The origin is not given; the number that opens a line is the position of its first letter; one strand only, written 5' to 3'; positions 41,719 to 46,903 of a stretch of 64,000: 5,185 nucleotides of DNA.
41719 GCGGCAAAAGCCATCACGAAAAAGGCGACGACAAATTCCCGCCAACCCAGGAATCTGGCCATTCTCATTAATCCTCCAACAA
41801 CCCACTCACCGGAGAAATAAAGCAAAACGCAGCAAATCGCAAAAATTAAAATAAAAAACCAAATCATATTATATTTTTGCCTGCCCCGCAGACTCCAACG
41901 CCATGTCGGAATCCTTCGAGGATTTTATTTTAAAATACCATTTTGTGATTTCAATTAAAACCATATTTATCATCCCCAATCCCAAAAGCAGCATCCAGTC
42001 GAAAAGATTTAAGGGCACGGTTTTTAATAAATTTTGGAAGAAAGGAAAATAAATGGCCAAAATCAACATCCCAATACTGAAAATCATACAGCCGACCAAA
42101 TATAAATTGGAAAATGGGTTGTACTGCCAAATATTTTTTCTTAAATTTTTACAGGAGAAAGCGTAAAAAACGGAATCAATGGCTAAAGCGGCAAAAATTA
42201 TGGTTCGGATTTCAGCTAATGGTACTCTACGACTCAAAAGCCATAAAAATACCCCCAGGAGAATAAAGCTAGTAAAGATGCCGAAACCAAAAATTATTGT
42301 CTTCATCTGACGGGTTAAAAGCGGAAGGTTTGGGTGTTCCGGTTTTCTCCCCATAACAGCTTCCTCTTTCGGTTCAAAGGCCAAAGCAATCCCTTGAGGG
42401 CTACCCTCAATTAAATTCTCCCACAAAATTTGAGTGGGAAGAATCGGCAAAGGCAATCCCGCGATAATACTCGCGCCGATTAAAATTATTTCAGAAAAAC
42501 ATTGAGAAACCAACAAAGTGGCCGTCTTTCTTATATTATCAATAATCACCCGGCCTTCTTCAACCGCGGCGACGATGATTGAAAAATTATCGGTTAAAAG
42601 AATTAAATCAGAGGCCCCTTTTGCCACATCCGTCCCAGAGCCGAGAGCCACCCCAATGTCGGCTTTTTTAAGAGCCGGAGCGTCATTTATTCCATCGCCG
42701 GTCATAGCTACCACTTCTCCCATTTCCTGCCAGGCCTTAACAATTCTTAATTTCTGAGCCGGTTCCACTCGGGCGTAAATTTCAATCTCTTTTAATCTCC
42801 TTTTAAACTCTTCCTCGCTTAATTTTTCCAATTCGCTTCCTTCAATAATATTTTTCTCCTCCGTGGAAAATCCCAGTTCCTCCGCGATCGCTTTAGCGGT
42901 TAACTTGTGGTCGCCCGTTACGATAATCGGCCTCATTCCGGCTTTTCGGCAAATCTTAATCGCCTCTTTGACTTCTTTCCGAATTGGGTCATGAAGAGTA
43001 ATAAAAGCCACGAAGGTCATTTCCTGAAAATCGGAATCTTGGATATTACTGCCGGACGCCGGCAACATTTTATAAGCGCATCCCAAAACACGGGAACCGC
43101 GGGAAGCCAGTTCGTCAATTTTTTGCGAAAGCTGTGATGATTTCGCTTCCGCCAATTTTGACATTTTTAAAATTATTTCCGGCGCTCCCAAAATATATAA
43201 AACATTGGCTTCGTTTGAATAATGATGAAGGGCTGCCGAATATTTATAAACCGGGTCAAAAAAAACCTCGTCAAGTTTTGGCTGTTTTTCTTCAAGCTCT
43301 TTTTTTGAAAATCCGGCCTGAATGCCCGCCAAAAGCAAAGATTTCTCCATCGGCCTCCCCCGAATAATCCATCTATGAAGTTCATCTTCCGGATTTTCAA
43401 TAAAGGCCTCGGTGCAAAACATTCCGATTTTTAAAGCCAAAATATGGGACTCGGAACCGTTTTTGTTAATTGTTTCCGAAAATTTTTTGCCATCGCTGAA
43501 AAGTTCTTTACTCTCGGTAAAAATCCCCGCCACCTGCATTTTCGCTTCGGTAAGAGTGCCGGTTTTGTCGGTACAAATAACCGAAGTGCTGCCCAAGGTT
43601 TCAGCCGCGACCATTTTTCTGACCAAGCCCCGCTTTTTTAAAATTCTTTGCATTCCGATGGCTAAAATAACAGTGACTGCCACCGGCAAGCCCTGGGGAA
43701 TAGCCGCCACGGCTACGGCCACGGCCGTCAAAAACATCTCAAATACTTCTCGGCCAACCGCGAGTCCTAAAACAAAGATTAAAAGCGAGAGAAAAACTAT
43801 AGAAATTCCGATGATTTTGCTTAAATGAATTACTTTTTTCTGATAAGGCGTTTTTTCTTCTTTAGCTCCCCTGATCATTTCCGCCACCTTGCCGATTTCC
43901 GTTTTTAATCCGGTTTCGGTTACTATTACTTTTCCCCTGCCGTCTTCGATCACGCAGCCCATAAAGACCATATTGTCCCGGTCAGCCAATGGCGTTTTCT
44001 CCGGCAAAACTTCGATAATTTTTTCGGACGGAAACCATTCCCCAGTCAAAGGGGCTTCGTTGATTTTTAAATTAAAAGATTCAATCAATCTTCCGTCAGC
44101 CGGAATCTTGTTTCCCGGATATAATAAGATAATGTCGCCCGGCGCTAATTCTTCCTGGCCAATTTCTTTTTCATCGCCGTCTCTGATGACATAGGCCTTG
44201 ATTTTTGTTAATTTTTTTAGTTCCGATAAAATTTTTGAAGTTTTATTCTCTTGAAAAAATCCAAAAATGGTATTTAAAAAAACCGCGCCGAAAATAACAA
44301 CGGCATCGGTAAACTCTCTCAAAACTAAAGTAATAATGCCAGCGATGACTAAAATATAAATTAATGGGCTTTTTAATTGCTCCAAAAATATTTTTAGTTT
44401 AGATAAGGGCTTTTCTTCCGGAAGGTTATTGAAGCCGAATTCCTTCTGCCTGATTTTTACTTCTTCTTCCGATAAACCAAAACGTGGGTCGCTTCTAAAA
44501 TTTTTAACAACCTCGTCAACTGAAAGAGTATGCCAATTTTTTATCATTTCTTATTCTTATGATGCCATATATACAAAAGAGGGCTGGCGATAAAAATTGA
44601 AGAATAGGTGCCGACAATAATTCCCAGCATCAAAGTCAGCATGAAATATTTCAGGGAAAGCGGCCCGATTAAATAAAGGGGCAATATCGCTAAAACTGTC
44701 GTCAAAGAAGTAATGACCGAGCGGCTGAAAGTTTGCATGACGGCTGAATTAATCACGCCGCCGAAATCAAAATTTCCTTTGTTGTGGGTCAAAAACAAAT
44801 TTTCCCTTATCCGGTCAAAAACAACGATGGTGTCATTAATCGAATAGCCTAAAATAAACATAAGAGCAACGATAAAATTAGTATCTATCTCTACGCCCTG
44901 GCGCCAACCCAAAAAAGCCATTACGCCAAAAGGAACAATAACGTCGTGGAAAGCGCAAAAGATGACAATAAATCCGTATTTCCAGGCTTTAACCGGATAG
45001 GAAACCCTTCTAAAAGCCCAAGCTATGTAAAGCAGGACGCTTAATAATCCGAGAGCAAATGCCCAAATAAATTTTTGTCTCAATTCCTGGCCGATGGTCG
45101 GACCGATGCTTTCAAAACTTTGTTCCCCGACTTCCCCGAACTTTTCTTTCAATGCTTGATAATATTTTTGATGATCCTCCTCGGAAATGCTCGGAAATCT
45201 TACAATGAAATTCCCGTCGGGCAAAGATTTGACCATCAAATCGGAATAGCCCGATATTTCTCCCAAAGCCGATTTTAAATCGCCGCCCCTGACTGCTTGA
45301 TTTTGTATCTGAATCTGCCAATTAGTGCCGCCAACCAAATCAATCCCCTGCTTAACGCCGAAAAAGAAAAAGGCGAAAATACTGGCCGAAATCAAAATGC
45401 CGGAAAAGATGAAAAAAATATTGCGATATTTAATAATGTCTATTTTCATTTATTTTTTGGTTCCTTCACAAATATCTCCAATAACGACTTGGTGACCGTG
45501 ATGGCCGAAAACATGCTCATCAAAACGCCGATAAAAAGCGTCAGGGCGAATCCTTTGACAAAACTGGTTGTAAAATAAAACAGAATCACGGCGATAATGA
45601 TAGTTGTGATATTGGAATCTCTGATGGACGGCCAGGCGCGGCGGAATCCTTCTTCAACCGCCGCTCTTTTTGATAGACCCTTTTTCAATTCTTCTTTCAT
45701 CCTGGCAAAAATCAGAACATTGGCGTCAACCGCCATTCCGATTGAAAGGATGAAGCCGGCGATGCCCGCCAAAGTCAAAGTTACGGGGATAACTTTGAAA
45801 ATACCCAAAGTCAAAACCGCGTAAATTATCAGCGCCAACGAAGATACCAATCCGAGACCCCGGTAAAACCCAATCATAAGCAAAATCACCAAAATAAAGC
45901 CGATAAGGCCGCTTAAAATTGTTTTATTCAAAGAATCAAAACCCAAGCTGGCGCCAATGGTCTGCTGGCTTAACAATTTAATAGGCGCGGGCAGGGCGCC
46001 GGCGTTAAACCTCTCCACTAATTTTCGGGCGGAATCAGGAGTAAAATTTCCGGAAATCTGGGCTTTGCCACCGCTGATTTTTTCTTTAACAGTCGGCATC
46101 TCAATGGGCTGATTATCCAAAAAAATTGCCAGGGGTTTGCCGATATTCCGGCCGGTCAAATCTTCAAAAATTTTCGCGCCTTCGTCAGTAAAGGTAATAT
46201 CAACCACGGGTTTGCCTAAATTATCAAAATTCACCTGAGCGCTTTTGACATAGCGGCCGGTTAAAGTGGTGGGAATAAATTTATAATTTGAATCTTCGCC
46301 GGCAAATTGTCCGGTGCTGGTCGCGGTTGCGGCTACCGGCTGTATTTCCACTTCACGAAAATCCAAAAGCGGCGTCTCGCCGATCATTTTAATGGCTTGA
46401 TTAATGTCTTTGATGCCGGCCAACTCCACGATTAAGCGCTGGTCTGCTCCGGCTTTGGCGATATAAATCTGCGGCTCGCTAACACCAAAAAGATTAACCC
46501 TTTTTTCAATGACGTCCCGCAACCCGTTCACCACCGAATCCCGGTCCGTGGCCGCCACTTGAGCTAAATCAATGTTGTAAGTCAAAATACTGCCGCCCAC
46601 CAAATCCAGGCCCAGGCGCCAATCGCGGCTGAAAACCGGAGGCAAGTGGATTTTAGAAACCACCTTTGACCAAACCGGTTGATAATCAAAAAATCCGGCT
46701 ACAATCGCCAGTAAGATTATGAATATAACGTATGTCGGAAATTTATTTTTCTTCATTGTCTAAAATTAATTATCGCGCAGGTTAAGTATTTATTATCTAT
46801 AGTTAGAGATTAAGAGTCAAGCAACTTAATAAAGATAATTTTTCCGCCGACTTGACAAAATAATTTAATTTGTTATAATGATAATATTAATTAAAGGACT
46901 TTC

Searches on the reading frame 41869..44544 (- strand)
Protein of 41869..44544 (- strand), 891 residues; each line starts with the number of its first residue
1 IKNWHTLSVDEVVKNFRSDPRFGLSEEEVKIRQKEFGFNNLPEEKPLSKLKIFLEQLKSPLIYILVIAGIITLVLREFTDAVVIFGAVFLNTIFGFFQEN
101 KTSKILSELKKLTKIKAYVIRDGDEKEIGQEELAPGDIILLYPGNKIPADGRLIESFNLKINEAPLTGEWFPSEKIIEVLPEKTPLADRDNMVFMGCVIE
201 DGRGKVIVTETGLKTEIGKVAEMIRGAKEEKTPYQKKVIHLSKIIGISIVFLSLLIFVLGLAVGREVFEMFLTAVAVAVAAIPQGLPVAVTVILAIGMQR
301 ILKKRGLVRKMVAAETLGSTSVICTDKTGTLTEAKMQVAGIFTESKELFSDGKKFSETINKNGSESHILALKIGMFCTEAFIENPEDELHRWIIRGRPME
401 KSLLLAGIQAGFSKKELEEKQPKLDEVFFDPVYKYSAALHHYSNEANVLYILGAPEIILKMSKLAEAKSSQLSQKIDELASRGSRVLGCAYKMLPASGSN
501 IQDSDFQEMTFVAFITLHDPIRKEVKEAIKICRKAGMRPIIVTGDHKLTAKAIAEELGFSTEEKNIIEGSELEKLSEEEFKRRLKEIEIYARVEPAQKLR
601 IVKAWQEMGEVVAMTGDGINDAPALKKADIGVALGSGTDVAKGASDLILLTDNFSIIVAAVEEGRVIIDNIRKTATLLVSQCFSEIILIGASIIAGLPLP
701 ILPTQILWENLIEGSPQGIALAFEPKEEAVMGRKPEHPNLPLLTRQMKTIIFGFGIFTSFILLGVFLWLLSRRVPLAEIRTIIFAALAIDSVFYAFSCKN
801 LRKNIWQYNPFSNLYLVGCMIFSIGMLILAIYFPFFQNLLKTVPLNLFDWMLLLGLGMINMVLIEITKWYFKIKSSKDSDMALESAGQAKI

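Call 108: search_protein_families(library=pfam, proteins=[window:41869-44544:-], max_evalue=0.00001)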
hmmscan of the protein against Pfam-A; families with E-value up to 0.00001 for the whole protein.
window:41869-44544:- (891 aa): 6 families
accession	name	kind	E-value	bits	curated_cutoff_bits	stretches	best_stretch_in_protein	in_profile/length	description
PF00122.25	E1-E2_ATPase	-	4.9e-52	176.5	28.1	1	111-304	1-181/181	E1-E2 ATPase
PF00689.26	Cation_ATPase_C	-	1.5e-41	142.5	27.3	1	698-869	1-174/175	Cation transporting ATPase, C-terminus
PF00690.31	Cation_ATPase_N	-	6.3e-21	74.3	20.4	1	4-71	1-68/69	Cation transporter/ATPase, N-terminus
PF00702.32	Hydrolase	-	1.9e-20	74.5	26.4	1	322-629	3-191/191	haloacid dehalogenase-like hydrolase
PF13246.12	Cation_ATPase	-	2.3e-09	37.6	21.7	1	378-461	4-87/91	Cation transport ATPase (P-type)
PF08282.18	Hydrolase_3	-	1.6e-07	31.7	20.9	0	605-653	199-247/255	haloacid dehalogenase-like hydrolase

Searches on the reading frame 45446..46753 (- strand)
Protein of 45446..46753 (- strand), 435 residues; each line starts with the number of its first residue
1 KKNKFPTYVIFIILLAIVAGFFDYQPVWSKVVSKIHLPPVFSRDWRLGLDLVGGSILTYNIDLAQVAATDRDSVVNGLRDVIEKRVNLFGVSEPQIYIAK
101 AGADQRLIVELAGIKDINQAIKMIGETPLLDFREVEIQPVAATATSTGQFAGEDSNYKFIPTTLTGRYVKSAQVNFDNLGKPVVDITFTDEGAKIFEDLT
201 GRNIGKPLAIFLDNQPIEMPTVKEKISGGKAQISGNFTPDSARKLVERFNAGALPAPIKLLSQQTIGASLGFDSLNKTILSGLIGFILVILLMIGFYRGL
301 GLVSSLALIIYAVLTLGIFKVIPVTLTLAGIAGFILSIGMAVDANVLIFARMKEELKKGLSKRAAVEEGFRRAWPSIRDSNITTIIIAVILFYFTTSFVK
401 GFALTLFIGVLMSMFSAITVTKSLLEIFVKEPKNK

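Call 108: search_protein_families(library=pfam, proteins=[window:45446-46753:-], max_evalue=0.00001)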
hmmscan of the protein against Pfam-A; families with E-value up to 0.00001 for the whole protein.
window:45446-46753:- (435 aa): 5 families
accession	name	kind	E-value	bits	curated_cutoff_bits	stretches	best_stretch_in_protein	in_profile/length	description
PF22599.2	SecDF_P1_head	-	5.1e-29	100.9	27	1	162-256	19-114/114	SecDF, P1 head subdomain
PF21760.3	SecD_1st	-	8.7e-15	54.4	27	1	78-136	4-59/60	Protein translocase subunit SecDF, P1 domain, N-terminal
PF02355.23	SecD_SecF_C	-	1.2e-14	54.6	20.5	1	258-428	13-186/189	Protein export membrane protein SecD/SecF, C-terminal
PF03176.21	MMPL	-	2.6e-12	46.8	20.5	1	288-427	171-301/333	MMPL family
PF00873.25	ACR_tran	-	2.6e-06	25.9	28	1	274-433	329-494/1021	AcrB/AcrD/AcrF family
